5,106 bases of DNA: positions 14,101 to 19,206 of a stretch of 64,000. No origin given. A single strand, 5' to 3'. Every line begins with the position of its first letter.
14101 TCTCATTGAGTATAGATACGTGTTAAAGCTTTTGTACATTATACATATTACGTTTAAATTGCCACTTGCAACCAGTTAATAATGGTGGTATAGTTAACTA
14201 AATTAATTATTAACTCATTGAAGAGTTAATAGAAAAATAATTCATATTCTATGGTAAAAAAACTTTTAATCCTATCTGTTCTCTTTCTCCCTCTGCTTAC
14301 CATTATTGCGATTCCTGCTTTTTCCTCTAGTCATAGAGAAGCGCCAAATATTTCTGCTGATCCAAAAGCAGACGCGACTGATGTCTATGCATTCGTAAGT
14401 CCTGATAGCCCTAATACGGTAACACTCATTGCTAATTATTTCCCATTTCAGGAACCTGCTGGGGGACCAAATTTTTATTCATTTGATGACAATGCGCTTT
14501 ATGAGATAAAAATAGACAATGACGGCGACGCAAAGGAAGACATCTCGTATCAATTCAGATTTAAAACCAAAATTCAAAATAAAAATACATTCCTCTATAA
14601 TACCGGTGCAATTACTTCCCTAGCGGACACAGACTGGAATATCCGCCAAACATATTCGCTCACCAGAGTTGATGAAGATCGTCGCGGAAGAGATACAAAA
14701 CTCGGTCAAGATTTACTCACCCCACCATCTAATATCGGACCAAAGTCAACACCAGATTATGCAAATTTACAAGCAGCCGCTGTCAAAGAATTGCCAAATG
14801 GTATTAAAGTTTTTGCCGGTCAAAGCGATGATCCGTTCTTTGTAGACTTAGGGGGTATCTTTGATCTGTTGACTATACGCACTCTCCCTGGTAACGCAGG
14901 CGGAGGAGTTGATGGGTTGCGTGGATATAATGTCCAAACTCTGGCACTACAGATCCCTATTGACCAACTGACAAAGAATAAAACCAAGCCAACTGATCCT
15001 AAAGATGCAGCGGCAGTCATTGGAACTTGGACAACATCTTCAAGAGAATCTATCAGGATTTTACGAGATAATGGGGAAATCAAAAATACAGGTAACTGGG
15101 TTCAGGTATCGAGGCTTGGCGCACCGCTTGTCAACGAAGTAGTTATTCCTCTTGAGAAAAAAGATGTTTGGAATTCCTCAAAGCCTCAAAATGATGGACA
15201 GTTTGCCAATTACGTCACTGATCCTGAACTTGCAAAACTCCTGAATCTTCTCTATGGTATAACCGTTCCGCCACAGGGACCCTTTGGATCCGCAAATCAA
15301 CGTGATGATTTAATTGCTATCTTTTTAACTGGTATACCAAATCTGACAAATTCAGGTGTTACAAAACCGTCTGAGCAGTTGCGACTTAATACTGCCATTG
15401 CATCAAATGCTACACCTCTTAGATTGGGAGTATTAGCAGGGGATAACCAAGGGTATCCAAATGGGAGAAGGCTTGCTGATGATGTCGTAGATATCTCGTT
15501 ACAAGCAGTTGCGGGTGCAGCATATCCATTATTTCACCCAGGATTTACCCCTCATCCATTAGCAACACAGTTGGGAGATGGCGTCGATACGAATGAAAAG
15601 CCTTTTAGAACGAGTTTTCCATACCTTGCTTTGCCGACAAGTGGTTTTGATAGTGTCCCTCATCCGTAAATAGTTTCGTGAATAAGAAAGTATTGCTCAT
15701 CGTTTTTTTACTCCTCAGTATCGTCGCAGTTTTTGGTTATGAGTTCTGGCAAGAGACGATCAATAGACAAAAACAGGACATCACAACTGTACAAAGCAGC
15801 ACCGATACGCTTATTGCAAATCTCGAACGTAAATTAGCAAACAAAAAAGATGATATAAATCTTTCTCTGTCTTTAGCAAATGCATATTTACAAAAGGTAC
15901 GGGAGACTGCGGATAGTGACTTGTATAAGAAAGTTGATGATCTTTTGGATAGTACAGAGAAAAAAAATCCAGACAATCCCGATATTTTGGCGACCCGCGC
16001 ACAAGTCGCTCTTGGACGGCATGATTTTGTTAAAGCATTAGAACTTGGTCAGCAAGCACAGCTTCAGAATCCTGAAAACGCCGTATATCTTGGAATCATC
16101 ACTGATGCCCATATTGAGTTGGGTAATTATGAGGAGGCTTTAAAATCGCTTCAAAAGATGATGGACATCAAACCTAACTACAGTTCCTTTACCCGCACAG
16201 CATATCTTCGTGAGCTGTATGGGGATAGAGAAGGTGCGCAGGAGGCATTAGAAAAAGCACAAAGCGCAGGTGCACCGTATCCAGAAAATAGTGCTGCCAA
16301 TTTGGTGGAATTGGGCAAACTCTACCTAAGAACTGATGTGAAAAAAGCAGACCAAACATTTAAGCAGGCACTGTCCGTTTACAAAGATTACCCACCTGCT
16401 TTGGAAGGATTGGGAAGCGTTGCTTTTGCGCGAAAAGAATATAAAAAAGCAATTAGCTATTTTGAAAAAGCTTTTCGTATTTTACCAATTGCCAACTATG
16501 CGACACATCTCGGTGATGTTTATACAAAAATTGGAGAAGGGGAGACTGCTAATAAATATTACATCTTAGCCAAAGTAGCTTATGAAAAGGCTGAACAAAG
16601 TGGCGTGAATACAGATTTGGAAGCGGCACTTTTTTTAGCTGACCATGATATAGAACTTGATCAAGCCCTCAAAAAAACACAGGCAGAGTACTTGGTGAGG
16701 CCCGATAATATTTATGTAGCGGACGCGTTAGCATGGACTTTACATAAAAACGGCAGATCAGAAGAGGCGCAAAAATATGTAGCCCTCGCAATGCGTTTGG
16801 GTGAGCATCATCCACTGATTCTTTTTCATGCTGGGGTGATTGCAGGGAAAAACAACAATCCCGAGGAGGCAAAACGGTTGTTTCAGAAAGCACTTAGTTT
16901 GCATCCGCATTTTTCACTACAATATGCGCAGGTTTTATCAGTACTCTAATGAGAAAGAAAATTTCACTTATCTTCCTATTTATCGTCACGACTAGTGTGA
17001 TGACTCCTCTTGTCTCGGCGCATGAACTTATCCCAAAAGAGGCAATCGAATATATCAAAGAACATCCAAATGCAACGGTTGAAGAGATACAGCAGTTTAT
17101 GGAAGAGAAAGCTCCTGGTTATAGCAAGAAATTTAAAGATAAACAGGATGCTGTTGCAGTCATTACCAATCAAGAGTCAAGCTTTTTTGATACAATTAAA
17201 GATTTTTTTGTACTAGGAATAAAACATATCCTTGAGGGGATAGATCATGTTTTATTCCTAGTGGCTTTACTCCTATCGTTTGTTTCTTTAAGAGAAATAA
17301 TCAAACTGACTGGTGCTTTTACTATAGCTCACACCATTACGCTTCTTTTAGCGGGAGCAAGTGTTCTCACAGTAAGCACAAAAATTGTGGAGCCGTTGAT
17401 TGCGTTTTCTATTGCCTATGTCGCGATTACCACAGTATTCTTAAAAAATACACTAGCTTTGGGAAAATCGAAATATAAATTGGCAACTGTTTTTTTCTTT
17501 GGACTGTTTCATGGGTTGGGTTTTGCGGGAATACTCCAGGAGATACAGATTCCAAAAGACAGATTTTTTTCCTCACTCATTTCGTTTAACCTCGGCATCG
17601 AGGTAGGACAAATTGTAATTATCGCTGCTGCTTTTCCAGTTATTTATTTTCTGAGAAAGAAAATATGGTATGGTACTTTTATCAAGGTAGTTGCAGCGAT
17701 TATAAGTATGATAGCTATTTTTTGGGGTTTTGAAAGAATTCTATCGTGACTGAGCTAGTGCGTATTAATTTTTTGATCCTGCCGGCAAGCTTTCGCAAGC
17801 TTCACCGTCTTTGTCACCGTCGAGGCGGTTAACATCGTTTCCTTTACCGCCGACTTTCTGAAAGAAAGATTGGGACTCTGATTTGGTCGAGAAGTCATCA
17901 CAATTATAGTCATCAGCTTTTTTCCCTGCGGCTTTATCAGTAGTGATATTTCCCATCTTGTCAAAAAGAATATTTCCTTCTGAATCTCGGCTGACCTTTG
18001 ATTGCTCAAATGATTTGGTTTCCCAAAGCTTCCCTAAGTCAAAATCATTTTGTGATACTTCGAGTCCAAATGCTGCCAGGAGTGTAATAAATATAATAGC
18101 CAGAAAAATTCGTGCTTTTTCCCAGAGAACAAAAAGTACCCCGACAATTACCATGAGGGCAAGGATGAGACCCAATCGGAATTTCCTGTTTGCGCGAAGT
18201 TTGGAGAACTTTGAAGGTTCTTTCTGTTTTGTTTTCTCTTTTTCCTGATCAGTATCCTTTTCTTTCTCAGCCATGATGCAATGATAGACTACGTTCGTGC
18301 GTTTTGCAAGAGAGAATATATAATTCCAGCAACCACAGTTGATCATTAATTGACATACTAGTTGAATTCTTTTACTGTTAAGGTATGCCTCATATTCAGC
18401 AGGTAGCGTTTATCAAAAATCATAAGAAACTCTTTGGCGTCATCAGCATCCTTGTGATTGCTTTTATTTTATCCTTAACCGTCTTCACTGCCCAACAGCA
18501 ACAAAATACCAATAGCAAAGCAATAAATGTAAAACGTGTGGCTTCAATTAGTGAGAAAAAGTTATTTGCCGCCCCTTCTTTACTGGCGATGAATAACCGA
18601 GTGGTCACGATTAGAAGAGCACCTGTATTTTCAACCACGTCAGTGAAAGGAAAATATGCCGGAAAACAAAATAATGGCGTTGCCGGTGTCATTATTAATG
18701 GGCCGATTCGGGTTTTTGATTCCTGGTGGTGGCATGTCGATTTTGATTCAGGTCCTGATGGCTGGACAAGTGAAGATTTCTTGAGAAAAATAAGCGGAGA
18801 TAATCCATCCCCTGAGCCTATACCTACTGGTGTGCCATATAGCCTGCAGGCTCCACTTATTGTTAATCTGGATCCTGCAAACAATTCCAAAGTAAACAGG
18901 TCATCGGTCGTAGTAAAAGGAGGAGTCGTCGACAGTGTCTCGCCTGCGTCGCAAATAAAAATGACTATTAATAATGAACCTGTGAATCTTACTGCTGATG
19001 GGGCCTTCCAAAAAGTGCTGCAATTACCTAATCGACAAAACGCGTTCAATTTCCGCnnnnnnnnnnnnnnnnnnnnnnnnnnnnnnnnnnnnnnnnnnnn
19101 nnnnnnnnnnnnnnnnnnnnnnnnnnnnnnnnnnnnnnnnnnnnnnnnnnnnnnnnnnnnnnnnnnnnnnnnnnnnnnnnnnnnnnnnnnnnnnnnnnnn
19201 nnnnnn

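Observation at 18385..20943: Animal-haem-peroxidase homologue with circularly permuted domain order, bracketed by two SH3b-like domains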

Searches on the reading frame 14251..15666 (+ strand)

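Call 28: search_protein_families(library=pfam, proteins=[window:14251-15666:+], max_evalue=0.001)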
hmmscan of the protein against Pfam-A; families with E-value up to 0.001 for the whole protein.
window:14251-15666:+ (472 aa): 1 family
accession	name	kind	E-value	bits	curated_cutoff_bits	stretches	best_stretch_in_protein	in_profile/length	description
PF14224.11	DUF4331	-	1e-158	529.5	27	1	26-462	1-421/421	Domain of unknown function (DUF4331)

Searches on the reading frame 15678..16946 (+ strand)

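Call 28: search_protein_families(library=pfam, proteins=[window:15678-16946:+], max_evalue=0.001)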
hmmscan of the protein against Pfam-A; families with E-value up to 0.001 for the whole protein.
window:15678-16946:+ (423 aa): 19 families
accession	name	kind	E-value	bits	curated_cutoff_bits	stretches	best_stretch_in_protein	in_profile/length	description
PF07719.23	TPR_2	-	1.8e-21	74.9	27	2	380-411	2-33/34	Tetratricopeptide repeat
PF13424.12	TPR_12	-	1.9e-18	66.9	30.1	0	241-295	5-68/77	Tetratricopeptide repeat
PF13181.12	TPR_8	-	2.1e-15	55.9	25.7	0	143-168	9-34/34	Tetratricopeptide repeat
PF14559.12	TPR_19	-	6.5e-15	55.7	25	1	111-167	1-57/68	Tetratricopeptide repeat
PF00515.34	TPR_1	-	3.8e-13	49.1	27.8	0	241-270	3-32/34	Tetratricopeptide repeat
PF13176.12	TPR_7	-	8e-13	47.8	27.9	0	141-167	5-31/36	Tetratricopeptide repeat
PF13432.12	TPR_16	-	3.8e-12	46.8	32.7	0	223-265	15-57/65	Tetratricopeptide repeat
PF13431.12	TPR_17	-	4.7e-12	45.6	24.4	0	342-366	10-34/34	Tetratricopeptide repeat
PF13428.12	TPR_14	-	5.6e-12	45.5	23.5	0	241-270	3-32/44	Tetratricopeptide repeat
PF23914.1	TPR_CcmH_CycH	-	1.2e-11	45.1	42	0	183-270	65-152/158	Cytochrome c-type biogenesis protein H TPR domain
PF13374.12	TPR_10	-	2.2e-10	40.7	27.5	0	242-268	5-31/42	Tetratricopeptide repeat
PF13174.12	TPR_6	-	1.3e-08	35.3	26.3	0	382-410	3-31/33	Tetratricopeptide repeat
PF25062.1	ARM_TT21_N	-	1.7e-06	28.4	40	0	132-258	99-221/222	Tetratricopeptide repeat protein 21 N-terminal ARM repeat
PF12895.13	ANAPC3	-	3.2e-06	27.8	27.2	0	97-160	19-81/82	Anaphase-promoting complex, cyclosome, subunit 3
PF21545.3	T7SS_EccA1_N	-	1.3e-05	25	27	0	140-207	173-243/272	T7SS, ESX-1 secretion system protein EccA1, N-terminal domain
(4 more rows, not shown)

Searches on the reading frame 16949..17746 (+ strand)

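Call 28: search_protein_families(library=pfam, proteins=[window:16949-17746:+], max_evalue=0.001)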
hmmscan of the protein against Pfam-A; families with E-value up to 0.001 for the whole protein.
window:16949-17746:+ (266 aa): 2 families
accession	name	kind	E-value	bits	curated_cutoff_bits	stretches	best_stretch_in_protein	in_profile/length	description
PF13795.12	HupE_UreJ_2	-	1.8e-45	154.9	24.5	1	86-238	1-155/156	HupE / UreJ protein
PF04955.18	HupE_UreJ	-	4.4e-08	33.3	23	1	86-256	21-176/179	HupE / UreJ protein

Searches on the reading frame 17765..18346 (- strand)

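Call 28: search_protein_families(library=pfam, proteins=[window:17765-18346:-], max_evalue=0.001)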
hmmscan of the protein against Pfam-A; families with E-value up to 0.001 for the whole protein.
window:17765-18346:- (193 aa): 1 family
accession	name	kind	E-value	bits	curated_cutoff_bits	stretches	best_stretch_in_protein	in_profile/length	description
PF05901.16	Excalibur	-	8.6e-06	26.4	22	1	147-185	2-36/36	Excalibur calcium-binding domain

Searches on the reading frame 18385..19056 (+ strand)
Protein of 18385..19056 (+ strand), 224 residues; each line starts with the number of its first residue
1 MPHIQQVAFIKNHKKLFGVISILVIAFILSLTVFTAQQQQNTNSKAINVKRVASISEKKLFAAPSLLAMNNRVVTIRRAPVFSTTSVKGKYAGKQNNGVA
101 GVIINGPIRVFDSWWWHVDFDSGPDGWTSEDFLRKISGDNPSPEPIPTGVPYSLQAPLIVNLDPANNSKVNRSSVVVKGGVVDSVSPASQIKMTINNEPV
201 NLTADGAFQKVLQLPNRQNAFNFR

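Call 71: search_protein_families(library=pfam, proteins=[window:18385-19056:+], max_evalue=0.1)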
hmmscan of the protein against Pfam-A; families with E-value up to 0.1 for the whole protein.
window:18385-19056:+ (224 aa): 1 family
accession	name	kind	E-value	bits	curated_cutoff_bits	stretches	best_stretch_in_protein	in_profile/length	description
PF09136.16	Glucodextran_B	-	6.4e-06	26.4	27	1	163-220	7-60/83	Glucodextranase, domain B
